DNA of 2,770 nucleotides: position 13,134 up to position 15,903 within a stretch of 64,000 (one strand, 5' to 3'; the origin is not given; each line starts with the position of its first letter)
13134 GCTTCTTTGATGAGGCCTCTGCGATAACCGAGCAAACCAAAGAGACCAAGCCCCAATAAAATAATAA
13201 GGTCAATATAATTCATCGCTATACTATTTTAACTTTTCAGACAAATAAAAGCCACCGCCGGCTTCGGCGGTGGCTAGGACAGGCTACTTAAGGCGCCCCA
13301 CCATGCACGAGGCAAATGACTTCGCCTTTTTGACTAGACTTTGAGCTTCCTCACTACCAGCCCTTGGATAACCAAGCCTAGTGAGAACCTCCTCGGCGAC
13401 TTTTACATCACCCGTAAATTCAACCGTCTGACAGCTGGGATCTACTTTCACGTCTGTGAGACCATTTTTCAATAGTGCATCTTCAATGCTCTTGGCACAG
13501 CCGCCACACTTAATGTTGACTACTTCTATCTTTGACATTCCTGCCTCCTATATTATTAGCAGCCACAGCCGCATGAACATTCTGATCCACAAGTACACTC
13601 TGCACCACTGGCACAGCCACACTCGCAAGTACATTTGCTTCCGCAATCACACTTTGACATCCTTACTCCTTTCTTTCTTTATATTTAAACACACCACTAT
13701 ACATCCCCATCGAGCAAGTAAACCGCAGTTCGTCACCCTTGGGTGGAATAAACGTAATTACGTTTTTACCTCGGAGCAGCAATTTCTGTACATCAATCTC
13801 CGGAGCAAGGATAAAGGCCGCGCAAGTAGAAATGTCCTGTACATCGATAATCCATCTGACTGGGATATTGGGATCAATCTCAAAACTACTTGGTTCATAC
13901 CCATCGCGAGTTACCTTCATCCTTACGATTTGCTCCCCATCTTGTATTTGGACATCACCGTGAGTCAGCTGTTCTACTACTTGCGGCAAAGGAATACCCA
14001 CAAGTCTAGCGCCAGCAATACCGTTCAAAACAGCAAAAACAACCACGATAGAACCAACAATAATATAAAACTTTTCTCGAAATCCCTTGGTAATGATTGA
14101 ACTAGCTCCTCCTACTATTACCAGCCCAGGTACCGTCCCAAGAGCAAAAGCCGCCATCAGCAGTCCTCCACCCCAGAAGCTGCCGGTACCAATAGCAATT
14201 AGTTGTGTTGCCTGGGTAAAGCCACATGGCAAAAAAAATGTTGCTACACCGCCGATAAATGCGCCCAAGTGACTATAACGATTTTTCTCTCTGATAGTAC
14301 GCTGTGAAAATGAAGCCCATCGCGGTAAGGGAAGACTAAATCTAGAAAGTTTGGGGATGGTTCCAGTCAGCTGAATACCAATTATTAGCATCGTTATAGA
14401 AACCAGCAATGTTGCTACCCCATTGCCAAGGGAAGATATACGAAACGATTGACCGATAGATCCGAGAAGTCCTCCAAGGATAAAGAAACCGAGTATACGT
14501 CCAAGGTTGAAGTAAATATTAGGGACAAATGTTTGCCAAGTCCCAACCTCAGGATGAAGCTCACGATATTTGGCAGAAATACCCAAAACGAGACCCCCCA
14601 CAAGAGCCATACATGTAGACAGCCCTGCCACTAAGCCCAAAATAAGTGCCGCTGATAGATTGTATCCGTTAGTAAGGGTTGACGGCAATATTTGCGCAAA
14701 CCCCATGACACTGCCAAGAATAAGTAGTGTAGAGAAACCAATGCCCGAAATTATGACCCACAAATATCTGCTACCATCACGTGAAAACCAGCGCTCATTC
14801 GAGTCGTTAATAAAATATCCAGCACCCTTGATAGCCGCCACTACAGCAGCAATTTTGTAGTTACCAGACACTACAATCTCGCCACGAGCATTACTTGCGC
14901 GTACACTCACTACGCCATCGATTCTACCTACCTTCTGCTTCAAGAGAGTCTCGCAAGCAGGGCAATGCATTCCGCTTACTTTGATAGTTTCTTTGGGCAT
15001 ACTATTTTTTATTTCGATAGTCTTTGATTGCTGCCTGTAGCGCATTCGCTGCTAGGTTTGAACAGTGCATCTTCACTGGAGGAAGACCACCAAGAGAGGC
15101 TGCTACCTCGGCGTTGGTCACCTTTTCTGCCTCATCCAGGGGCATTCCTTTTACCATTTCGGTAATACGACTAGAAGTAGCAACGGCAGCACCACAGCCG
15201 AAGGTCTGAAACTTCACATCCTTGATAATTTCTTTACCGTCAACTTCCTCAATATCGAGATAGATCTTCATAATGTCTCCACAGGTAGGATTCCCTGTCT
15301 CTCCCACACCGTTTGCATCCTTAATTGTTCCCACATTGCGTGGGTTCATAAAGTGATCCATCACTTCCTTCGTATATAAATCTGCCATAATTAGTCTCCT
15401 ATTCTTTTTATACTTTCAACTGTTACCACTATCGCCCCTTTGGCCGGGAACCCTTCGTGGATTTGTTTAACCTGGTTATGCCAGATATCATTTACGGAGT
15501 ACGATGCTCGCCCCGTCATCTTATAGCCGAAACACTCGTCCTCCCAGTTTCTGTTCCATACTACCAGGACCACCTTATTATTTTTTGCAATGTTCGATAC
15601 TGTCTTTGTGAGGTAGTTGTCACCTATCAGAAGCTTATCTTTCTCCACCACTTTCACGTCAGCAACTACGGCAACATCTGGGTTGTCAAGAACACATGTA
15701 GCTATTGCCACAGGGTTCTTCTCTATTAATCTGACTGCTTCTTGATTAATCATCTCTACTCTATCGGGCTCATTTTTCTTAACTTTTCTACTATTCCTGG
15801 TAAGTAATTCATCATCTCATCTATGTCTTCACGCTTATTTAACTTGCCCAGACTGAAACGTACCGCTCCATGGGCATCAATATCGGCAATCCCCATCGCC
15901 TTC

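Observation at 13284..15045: Unannotated 34-aa cysteine-rich (metallothionein-like) peptide between two HMA-domain genes, coupled to iscS/iscU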

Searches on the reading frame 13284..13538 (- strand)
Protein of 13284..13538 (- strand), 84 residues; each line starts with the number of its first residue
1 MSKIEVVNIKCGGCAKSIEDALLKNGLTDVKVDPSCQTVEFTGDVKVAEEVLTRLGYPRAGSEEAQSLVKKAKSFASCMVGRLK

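Call 3: search_protein_families(library=pfam, proteins=[window:13284-13538:-], max_evalue=0.01)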
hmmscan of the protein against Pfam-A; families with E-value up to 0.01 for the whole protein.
window:13284-13538:- (84 aa): 1 family
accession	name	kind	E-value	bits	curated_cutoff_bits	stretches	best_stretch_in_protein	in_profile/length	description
PF00403.32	HMA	-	4.3e-09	37.1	24.8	1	4-49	2-53/62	Heavy-metal-associated domain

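Call 4: search_protein_families(library=ncbifam, proteins=[window:13284-13538:-], max_evalue=0.01)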
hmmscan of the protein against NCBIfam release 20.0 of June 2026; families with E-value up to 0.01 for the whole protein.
window:13284-13538:- (84 aa): 2 families
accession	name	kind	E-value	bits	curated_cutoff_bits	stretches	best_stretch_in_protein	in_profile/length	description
NF033795.1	chaper_CopZ_Bs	exception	0.0064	16.6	91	1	4-42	4-43/66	copper chaperone CopZ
NF047957.1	CopZ_AFE_1862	equivalog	0.0074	16.7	85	0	3-48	2-48/62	CopZ family metallochaperone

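Call 9: list_cluster_members(proteins=[window:13559-13660:-, window:13284-13538:-, window:13663-15000:-])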
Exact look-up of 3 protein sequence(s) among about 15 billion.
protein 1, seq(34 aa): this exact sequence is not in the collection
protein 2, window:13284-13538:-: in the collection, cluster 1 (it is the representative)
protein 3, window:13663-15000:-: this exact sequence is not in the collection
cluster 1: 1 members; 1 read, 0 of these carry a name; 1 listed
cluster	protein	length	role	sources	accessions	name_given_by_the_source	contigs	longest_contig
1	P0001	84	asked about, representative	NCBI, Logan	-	-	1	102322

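Call 10: find_encoding_contigs(protein=window:13284-13538:-, flank=6000, max_places=6)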
Protein window:13284-13538:- (84 aa): no gene with exactly this product is on record in the collection.

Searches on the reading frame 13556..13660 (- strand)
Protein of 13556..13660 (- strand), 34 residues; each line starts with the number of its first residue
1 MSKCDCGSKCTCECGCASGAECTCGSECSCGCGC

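Call 3: search_protein_families(library=pfam, proteins=[window:13556-13660:-], max_evalue=0.01)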
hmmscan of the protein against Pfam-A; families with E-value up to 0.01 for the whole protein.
window:13556-13660:- (34 aa): 0 families

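Call 4: search_protein_families(library=ncbifam, proteins=[window:13556-13660:-], max_evalue=0.01)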
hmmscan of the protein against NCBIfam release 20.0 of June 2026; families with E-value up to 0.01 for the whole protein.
window:13556-13660:- (34 aa): 0 families

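Call 18: search_protein_representatives(protein=window:13556-13660:-)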
Query: 34 residues. Proteins with E-value up to 0.001 (for the whole library): 1; up to 1e-10: 0; up to 1e-30: 0. The best 1 are listed.
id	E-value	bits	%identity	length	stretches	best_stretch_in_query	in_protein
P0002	5.3e-04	35.7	71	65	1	1-34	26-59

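Call 20: find_encoding_contigs(protein=P0002, flank=8000, max_places=10)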
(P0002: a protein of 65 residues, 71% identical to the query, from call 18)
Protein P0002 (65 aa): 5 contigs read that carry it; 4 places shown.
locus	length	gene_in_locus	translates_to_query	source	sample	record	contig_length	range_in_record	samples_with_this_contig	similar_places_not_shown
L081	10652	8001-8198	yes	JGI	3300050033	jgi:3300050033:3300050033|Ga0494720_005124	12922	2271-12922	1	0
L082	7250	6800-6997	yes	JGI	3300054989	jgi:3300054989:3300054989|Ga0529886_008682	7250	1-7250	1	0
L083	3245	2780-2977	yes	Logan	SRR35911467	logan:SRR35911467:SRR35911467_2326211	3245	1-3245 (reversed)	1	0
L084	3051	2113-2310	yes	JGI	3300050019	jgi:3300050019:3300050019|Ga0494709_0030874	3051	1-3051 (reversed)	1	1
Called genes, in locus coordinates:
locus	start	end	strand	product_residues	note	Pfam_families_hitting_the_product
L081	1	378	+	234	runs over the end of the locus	PF00590:TP_methylase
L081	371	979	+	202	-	PF00702:Hydrolase, PF13419:HAD_2, PF13242:Hydrolase_like (weak)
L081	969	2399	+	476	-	PF00133:tRNA-synt_1, PF01406:tRNA-synt_1e (weak), PF09334:tRNA-synt_1g, PF00133:tRNA-synt_1, PF01406:tRNA-synt_1e (weak)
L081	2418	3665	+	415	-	PF07690:MFS_1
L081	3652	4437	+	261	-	PF01026:TatD_DNase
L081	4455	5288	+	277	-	PF08239:SH3_3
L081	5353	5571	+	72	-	PF02604:PhdYeFM_antitox (weak)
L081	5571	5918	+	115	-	-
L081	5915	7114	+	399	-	PF00266:Aminotran_5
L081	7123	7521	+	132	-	PF01592:NifU_N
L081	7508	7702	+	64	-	-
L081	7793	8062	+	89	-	PF02583:Trns_repr_metal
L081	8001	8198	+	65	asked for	-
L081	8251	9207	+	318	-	PF02674:Colicin_V, PF00188:CAP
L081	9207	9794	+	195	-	PF02698:DUF218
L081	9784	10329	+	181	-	PF01569:PAP2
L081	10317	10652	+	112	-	?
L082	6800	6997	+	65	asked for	-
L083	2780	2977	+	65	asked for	-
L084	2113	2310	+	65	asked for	-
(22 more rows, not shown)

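Call 21: list_cluster_members(proteins=[P0002])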
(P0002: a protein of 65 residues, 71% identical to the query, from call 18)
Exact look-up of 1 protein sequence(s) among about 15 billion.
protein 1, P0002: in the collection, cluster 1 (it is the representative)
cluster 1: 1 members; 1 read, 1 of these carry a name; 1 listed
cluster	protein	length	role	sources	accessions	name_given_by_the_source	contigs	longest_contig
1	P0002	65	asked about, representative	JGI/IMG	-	hypothetical protein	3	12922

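Call 28: find_related_loci(query=A1, collection=metagenome_contigs, flank=6000)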
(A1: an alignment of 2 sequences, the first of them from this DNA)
Query A1 (34 aa) in metagenome_contigs; peptide patterns used: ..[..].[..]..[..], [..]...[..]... (x = any residue, [..] = any of these).
183 stretches matched a pattern, but none encodes a relative of the query by tblastn (E <= 1e-3).

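Call 47: search_protein_families(library=pfam, proteins=[window:13559-13660:-], max_evalue=10)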
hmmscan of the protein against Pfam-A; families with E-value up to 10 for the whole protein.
seq(34 aa): 0 families

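Call 48: search_protein_families(library=ncbifam, proteins=[window:13559-13660:-], max_evalue=10)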
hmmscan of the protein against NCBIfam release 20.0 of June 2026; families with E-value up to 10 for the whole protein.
seq(34 aa): 0 families

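Call 78: search_protein_families(library=pfam, proteins=[L081:5571-5918:+], max_evalue=0.01)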
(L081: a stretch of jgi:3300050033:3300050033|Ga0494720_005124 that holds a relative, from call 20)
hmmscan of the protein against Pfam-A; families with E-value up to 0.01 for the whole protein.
L081:5571-5918:+ (115 aa): 3 families
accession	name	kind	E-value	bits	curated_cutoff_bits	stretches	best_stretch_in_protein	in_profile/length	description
PF12643.12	MazG-like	-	7.2e-05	23.4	27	1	42-99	15-71/85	MazG-like family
PF01503.22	PRA-PH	-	0.00044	21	21.3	1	36-88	22-79/86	Phosphoribosyl-ATP pyrophosphohydrolase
PF03819.22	MazG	-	0.0087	16.8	22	0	40-86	4-57/74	MazG nucleotide pyrophosphohydrolase domain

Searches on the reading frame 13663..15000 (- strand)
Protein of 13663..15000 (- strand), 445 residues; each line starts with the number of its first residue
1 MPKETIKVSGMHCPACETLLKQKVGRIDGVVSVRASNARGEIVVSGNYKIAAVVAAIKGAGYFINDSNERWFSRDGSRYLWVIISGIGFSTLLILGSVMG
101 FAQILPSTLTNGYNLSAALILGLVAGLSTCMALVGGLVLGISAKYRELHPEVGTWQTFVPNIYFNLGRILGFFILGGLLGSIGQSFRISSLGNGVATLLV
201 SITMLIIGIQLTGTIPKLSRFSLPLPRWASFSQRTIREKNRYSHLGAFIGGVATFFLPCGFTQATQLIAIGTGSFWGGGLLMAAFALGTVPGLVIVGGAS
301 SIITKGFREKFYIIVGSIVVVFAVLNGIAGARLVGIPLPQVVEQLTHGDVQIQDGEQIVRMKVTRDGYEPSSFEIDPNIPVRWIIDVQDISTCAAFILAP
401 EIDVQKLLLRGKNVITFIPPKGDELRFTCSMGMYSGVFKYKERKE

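Call 3: search_protein_families(library=pfam, proteins=[window:13663-15000:-], max_evalue=0.01)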
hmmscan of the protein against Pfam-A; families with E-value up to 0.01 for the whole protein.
window:13663-15000:- (445 aa): 3 families
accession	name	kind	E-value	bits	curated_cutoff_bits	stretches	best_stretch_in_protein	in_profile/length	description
PF13386.12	DsbD_2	-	3e-31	109.3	24.9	1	117-324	1-198/199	Cytochrome C biogenesis protein transmembrane region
PF00403.32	HMA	-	9.8e-10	39.1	24.8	1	5-62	1-61/62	Heavy-metal-associated domain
PF13473.12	Cupredoxin_1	-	0.00022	21.6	27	1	353-436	17-100/104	Cupredoxin-like domain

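Call 4: search_protein_families(library=ncbifam, proteins=[window:13663-15000:-], max_evalue=0.01)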
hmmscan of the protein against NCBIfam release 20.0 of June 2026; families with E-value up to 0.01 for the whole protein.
window:13663-15000:- (445 aa): 11 families
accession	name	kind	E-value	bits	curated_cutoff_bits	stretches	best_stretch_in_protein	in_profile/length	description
NF047957.1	CopZ_AFE_1862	equivalog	1.7e-09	38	85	1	5-62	2-59/62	CopZ family metallochaperone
NF033795.1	chaper_CopZ_Bs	exception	3.6e-06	27.1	91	1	3-62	1-63/66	copper chaperone CopZ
TIGR00003.1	TIGR00003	subfamily_domain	4.3e-06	26.9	62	1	3-62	1-63/66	copper ion binding protein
NF008262.1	PRK11033.1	equivalog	2.3e-05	23.1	1005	1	5-96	44-136/731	zinc/cadmium/mercury/lead-transporting ATPase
NF033556.1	MerTP_fusion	equivalog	2.4e-05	24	180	1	4-62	122-183/186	mercuric transport protein MerTP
NF010311.1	PRK13748.1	subfamily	0.00011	21.2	600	1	5-67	2-66/560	mercury(II) reductase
NF033775.1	P_type_ZntA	exception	0.00026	19.4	1240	1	6-69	52-116/732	Zn(II)/Cd(II)/Pb(II) translocating P-type ATPase ZntA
NF007952.0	PRK10671.1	equivalog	0.00031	19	1316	1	6-66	107-170/838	copper-exporting P-type ATPase CopA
NF033781.1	chaper_CopP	exception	0.00056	20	112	1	3-60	1-56/65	copper-binding metallochaperone CopP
NF041115.1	UxxU_metal_bind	equivalog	0.0012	19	95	1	5-43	7-47/74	metal-binding (seleno)protein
TIGR02052.1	MerP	equivalog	0.002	18.6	92.55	1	5-62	26-86/92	mercury resistance system periplasmic binding protein MerP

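Call 6: find_related_loci(query=window:13663-15000:-, collection=genome_contigs, flank=6000)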
Query window:13663-15000:- (445 aa) in genome_contigs; peptide patterns used: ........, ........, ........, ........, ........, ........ (x = any residue, [..] = any of these).
543 stretches matched a pattern; 474 encode a relative of the query (tblastn E <= 1e-3); the best 80 are kept; 80 distinct loci.
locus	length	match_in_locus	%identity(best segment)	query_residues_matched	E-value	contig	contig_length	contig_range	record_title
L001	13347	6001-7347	45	1-442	2e-129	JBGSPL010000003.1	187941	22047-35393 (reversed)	MAG: Patescibacteria group bacterium isolate JTS-AC303 k141_4361891, whole genome shotgun sequence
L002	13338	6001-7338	45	3-439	1e-111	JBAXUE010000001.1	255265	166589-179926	MAG: bacterium isolate ELA653 MAG653_1, whole genome shotgun sequence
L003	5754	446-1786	42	3-439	8e-105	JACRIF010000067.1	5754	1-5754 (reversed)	MAG: Candidatus Peregrinibacteria bacterium isolate NC_groundwater_1796_Pr3_B-0.1um_54_8 SR-2_scaffold_141_1995965, whol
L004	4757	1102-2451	43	3-442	1e-103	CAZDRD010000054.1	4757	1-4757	MAG TPA_asm: uncultured Candidatus Saccharibacteria bacterium isolate SRP278252_co2_139 genome assembly, contig: NODE_39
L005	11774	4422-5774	40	6-444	6e-103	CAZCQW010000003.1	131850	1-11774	MAG TPA_asm: uncultured Gammaproteobacteria bacterium isolate SRP285395_co1_539 genome assembly, contig: NODE_99_length_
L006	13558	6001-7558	43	1-438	7e-103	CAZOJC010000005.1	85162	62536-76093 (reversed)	MAG TPA_asm: uncultured Candidatus Peribacteria bacterium isolate SRP342105_co3_137 genome assembly, contig: NODE_140_le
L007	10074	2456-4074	42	1-439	1e-102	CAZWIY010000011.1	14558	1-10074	MAG TPA_asm: uncultured Candidatus Saccharibacteria bacterium isolate SRP278252_co1_58 genome assembly, contig: NODE_722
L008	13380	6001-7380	40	5-438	3e-102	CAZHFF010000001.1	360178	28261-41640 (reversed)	MAG TPA_asm: uncultured Candidatus Saccharibacteria bacterium isolate SRP193661_co2_156 genome assembly, contig: NODE_4_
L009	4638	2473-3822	39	5-438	3e-101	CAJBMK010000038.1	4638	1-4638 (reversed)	uncultured bacterium isolate Loc090907-8m_bin-552 genome assembly, contig: bin-552:38/88, whole genome shotgun sequence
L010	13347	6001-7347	40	1-439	2e-99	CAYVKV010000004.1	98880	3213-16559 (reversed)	MAG TPA_asm: uncultured Gammaproteobacteria bacterium isolate SRP269290_co1_86 genome assembly, contig: NODE_187_length_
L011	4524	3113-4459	40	1-439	3e-99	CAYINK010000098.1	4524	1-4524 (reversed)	MAG TPA_asm: uncultured Gammaproteobacteria bacterium isolate ERP119705_co25_345 genome assembly, contig: NODE_27303_len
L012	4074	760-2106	40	1-439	2e-99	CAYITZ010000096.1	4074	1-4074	MAG TPA_asm: uncultured Gammaproteobacteria bacterium isolate ERP119705_co4_438 genome assembly, contig: NODE_25991_leng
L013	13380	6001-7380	40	3-442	3e-98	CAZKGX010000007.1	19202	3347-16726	MAG TPA_asm: uncultured Candidatus Saccharibacteria bacterium isolate SRP278252_co1_746 genome assembly, contig: NODE_48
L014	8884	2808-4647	39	1-445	4e-98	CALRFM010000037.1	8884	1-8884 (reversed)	MAG: Patescibacteria group bacterium isolate TH-Jun18-152 genome assembly, contig: TH-Jun18-C18052, whole genome shotgun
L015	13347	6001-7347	39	1-439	4e-97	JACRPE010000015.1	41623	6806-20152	MAG: Candidatus Roizmanbacteria bacterium isolate NC_groundwater_1979_Pr3_S-0.2um_40_30 scaffold_380915, whole genome sh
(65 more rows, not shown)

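Call 77: search_protein_families(library=ncbifam, proteins=[L001:7361-9568:+], max_evalue=0.001)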
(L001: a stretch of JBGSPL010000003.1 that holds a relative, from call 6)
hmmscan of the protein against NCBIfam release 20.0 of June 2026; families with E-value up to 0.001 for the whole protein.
L001:7361-9568:+ (735 aa): 32 families (the best 25 are shown)
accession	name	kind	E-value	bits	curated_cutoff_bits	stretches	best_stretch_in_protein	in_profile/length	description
TIGR01525.1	ATPase-IB_hvy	subfamily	5.3e-188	626.4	346.25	1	160-730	1-560/560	heavy metal translocating P-type ATPase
TIGR01511.1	ATPase-IB1_Cu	subfamily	3.7e-183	610.3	397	1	141-731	1-542/542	copper-translocating P-type ATPase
NF007952.0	PRK10671.1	equivalog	2.2e-173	578.6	1316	1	7-731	108-833/838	copper-exporting P-type ATPase CopA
NF008262.1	PRK11033.1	equivalog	1.4e-129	433.7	1005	1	3-687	42-691/731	zinc/cadmium/mercury/lead-transporting ATPase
TIGR01512.1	ATPase-IB2_Cd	subfamily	3.1e-122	408.8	313.5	2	188-510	18-305/494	cadmium family heavy metal-translocating P-type ATPase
NF033775.1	P_type_ZntA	exception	1.8e-116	390.2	1240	1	3-688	49-693/732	Zn(II)/Cd(II)/Pb(II) translocating P-type ATPase ZntA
TIGR01494.1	ATPase_P-type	subfamily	1.8e-93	313.6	62.3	1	194-702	2-467/478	HAD-IC family P-type ATPase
TIGR01497.1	kdpB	equivalog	1.3e-55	188.8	527.9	1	163-667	37-560/675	potassium-transporting ATPase subunit KdpB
TIGR01647.1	ATPase-IIIA_H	equivalog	8.4e-53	179.7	615.5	2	181-594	52-483/755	plasma-membrane proton-efflux P-type ATPase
NF010609.0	PRK14010.1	equivalog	4.8e-46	157.2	1323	1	164-658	38-546/673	K(+)-transporting ATPase subunit B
TIGR01517.1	ATPase-IIB_Ca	equivalog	5.9e-40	137.2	507.05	2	186-441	117-383/882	calcium-translocating P-type ATPase, PMCA-type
TIGR01657.1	P-ATPase-V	hypoth_equivalog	5e-36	123.7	618.25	4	172-286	177-292/1055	ATP13A2 family polyamine export P-type ATPase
TIGR01116.1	ATPase-IIA1_Ca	equivalog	3.3e-33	114.8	703.4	2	540-682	453-610/799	calcium-translocating P-type ATPase, SERCA-type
TIGR01106.1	ATPase-IIC_X-K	subfamily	2.1e-31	108.7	946.1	3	183-439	100-365/997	Na,H/K antiporter P-type ATPase subunit alpha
TIGR01522.1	ATPase-IIA2_Ca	equivalog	2.9e-31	108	798.3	3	595-681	567-654/854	calcium-transporting P-type ATPase, PMR1-type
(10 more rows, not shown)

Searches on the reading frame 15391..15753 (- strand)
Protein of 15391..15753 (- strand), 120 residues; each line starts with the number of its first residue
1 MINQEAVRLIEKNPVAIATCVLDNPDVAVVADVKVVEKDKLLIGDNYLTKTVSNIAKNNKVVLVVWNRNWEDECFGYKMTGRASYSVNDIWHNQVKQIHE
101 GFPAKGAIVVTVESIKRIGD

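Call 3: search_protein_families(library=pfam, proteins=[window:15391-15753:-], max_evalue=0.01)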
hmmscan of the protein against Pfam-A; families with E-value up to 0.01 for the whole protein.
window:15391-15753:- (120 aa): 1 family
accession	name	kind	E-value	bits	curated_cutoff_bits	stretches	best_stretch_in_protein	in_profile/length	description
PF01243.27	PNPOx_N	-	8.5e-07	29.8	28.1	1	4-115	3-116/120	Pyridoxamine 5'-phosphate oxidase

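Call 4: search_protein_families(library=ncbifam, proteins=[window:15391-15753:-], max_evalue=0.01)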
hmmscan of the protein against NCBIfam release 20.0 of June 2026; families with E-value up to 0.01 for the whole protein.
window:15391-15753:- (120 aa): 0 families
